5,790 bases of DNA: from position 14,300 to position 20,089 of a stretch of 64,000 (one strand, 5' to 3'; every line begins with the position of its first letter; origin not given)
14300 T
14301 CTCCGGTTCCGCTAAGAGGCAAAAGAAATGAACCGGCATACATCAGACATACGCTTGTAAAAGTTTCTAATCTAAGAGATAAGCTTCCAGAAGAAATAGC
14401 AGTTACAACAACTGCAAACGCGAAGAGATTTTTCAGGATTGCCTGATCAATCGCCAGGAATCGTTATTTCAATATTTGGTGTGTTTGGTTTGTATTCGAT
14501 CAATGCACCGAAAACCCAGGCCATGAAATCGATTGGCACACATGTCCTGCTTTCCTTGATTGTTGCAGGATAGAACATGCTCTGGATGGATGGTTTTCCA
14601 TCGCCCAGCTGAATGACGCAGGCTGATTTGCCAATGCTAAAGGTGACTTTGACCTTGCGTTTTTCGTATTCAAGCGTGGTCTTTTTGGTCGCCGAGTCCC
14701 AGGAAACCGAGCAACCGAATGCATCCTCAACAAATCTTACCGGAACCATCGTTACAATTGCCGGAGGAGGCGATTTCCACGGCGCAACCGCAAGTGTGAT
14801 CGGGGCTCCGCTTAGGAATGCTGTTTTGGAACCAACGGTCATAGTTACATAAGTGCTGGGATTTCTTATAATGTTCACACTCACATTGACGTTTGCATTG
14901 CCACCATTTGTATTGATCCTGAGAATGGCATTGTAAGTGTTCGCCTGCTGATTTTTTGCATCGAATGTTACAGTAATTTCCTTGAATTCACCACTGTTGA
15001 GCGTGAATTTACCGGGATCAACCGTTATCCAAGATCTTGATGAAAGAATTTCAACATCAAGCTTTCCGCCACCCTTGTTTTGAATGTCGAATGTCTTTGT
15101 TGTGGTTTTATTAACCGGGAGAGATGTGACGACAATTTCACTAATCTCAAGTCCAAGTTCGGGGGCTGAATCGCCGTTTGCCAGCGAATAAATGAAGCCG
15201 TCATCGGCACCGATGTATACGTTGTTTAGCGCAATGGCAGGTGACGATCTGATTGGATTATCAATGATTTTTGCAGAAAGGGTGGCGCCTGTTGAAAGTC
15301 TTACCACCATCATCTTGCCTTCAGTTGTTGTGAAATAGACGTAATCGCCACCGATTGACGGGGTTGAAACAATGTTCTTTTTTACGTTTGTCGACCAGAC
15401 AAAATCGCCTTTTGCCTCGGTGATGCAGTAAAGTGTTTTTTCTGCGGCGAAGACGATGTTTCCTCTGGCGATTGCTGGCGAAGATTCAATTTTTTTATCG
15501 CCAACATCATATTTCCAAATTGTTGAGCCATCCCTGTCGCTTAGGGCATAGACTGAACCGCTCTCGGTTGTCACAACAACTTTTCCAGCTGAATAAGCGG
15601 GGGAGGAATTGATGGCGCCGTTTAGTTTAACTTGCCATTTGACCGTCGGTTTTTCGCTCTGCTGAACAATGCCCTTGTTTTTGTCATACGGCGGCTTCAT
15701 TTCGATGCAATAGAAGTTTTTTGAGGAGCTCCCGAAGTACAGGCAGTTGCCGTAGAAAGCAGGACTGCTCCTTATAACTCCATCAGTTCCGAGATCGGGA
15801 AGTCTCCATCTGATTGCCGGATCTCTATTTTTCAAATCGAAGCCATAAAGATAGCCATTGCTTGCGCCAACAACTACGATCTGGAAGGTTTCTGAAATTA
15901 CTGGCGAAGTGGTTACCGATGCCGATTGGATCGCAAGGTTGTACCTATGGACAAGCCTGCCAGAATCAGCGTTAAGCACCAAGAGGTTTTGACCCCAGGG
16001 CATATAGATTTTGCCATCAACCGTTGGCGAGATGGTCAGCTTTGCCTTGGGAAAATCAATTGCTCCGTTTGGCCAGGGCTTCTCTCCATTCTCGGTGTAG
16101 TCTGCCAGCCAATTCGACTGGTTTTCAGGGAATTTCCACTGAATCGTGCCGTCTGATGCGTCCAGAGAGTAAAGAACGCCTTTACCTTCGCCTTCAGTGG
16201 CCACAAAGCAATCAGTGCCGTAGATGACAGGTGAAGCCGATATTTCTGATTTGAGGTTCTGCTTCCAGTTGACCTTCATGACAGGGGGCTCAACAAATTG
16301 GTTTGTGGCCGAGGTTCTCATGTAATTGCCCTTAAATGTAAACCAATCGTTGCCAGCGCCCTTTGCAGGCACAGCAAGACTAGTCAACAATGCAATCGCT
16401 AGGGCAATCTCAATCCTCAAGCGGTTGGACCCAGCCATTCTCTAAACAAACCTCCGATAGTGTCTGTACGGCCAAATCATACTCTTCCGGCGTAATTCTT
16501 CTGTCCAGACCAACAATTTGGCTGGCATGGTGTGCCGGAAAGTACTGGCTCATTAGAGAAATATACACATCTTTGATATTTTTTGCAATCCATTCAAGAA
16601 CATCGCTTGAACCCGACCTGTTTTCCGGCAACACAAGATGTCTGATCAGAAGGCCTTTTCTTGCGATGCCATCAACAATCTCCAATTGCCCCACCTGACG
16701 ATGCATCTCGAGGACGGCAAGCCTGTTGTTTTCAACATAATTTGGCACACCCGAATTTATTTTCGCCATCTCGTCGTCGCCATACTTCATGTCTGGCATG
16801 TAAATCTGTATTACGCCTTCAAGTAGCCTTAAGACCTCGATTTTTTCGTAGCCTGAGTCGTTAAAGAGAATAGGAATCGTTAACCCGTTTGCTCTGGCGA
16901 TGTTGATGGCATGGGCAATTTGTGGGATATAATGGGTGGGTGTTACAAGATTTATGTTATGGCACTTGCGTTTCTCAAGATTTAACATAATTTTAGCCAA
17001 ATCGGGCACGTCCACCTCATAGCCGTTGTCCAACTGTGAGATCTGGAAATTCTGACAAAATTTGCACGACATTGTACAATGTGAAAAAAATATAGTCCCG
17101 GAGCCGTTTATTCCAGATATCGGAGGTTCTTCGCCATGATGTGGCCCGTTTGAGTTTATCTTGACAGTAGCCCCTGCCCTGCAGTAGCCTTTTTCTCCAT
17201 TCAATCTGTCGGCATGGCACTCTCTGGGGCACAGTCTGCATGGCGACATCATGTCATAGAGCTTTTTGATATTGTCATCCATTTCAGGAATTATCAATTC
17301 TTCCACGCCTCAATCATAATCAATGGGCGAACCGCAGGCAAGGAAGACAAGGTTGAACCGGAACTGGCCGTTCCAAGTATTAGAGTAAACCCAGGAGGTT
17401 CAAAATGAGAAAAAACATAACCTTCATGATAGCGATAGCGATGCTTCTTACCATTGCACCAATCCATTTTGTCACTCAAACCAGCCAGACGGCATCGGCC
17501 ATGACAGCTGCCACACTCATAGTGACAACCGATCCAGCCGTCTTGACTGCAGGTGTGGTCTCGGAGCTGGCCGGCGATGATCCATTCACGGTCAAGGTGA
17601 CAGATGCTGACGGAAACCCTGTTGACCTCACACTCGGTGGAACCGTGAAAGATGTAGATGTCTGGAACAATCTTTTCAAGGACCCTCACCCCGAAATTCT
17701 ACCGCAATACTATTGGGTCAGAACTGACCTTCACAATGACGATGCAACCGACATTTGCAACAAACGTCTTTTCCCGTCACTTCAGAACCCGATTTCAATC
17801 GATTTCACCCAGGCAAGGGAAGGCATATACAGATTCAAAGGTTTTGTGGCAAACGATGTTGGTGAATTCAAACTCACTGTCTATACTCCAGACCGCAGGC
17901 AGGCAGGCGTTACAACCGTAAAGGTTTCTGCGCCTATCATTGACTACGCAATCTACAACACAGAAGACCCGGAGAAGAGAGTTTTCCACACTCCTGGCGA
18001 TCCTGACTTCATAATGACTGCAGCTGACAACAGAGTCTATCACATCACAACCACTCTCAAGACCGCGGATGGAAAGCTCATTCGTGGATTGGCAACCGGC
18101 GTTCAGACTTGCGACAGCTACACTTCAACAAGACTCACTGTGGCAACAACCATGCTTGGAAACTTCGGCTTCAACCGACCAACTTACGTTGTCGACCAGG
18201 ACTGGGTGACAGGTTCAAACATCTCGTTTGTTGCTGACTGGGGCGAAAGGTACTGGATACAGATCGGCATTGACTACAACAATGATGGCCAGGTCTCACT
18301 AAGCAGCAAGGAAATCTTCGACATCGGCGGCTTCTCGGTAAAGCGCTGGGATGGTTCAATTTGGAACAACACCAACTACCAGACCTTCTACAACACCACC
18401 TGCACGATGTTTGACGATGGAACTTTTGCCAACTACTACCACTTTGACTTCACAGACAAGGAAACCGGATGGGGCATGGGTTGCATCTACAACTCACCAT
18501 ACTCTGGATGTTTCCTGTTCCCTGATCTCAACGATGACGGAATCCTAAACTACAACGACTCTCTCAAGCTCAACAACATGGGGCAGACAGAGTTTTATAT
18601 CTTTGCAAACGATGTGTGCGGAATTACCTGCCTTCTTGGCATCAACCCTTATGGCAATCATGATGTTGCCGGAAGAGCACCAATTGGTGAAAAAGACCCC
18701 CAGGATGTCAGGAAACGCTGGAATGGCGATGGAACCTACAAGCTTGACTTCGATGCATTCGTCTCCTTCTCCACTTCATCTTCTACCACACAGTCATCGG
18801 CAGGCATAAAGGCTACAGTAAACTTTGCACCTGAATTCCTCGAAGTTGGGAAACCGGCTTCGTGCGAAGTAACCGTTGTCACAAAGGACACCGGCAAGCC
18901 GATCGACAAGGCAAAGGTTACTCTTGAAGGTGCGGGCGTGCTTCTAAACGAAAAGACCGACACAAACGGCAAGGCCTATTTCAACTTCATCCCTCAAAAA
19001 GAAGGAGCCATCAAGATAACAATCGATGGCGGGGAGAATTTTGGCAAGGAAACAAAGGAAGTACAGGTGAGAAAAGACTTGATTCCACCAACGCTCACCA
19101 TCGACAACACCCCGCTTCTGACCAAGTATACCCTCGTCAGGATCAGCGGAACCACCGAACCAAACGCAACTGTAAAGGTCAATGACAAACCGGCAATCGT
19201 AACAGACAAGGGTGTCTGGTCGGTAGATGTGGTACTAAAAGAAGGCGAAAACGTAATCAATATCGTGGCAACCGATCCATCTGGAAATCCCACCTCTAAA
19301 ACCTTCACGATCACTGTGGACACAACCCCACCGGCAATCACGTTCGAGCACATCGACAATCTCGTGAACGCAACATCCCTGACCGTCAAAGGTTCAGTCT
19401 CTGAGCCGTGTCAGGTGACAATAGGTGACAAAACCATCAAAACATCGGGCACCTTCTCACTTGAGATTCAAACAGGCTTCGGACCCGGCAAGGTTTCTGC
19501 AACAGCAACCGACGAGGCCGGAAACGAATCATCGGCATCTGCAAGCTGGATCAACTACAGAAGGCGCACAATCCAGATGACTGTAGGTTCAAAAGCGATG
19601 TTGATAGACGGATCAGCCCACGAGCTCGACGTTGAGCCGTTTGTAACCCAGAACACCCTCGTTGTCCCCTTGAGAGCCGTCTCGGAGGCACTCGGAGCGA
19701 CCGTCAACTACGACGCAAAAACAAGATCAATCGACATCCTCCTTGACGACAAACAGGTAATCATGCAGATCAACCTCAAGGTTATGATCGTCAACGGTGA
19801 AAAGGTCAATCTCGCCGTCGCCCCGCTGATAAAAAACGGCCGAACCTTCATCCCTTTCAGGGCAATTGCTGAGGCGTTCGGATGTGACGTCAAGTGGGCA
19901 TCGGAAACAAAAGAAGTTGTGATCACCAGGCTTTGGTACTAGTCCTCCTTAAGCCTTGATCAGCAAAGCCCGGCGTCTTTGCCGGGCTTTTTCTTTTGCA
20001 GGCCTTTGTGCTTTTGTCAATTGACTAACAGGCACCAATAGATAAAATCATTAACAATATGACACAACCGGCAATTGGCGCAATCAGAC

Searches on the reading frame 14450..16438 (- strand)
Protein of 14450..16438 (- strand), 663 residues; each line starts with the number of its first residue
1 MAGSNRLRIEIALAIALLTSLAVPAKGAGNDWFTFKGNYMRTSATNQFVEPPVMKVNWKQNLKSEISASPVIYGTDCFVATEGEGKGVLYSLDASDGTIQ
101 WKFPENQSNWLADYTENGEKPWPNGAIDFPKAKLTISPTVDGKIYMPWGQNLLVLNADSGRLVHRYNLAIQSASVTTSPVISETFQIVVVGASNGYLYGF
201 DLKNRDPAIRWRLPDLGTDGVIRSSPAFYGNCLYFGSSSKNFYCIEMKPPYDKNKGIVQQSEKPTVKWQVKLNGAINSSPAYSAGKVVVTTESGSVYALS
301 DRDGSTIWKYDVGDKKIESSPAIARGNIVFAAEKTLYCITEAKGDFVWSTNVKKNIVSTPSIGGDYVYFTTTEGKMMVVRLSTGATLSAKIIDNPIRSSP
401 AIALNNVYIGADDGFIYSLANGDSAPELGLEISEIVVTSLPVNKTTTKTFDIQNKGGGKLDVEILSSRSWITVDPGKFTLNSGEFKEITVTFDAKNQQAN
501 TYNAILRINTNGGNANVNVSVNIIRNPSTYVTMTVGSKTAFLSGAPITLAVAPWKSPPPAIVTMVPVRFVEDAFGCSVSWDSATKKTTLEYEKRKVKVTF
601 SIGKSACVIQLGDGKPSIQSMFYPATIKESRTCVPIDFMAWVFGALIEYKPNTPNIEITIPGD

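Call 60: search_protein_families(library=pfam, proteins=[window:14450-16438:-], max_evalue=0.00001)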
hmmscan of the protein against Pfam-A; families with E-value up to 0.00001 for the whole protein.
window:14450-16438:- (663 aa): 6 families
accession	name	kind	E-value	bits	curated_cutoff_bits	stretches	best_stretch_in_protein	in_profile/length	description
PF13570.13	Beta-prop_ACSF4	-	7.6e-44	150.9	133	2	261-421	36-202/329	Beta-alanine-activating enzyme, beta-propeller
PF13360.13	PQQ_2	-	1.3e-28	100.7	27.6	2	266-420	15-187/233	Outer membrane protein assembly factor BamB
PF07833.16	Cu_amine_oxidN1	-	1.8e-19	70.1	24.2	1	563-658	20-108/108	Copper amine oxidase N-terminal domain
PF22544.2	HYDIN_VesB_CFA65-like_Ig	-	3e-08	34.2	25.5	1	439-518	14-96/100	HYDIN/CFA65/VesB-like, Ig-like domain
PF22067.2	Cep192_D3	-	2.9e-07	30.9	27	1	439-509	12-83/99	Cep192 domain 3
PF01011.28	PQQ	-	2.2e-06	27.1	26.7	0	274-354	47-125/595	Glucose/ethanol/alcohol dehydrogenase, beta-propeller domain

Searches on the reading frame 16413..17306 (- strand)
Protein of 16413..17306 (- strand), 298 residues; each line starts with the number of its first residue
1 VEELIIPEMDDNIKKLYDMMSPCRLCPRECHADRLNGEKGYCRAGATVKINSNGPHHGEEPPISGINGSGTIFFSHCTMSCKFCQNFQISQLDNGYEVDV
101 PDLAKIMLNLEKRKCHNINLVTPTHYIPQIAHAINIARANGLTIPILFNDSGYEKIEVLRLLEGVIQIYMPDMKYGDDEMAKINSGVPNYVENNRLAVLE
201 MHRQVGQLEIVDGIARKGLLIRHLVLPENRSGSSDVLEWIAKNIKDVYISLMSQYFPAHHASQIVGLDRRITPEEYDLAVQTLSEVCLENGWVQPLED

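Call 60: search_protein_families(library=pfam, proteins=[window:16413-17306:-], max_evalue=0.00001)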
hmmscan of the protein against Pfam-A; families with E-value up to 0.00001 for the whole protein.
window:16413-17306:- (298 aa): 1 family
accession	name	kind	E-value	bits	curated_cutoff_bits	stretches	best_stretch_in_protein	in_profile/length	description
PF04055.27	Radical_SAM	-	2.8e-07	31.3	29.5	1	72-208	2-142/166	Radical SAM superfamily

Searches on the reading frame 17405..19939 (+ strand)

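Call 60: search_protein_families(library=pfam, proteins=[window:17405-19939:+], max_evalue=0.00001)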
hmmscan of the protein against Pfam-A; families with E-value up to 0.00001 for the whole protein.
window:17405-19939:+ (845 aa): 3 families
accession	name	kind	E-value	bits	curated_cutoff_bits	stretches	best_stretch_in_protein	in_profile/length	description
PF07833.16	Cu_amine_oxidN1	-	5.1e-47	158.7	24.2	2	734-840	2-108/108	Copper amine oxidase N-terminal domain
PF09136.16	Glucodextran_B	-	1.8e-14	53.8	27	1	562-639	1-82/83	Glucodextranase, domain B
PF17936.7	Big_6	-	8.8e-09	35.9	27.6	0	579-638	16-81/83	Bacterial Ig domain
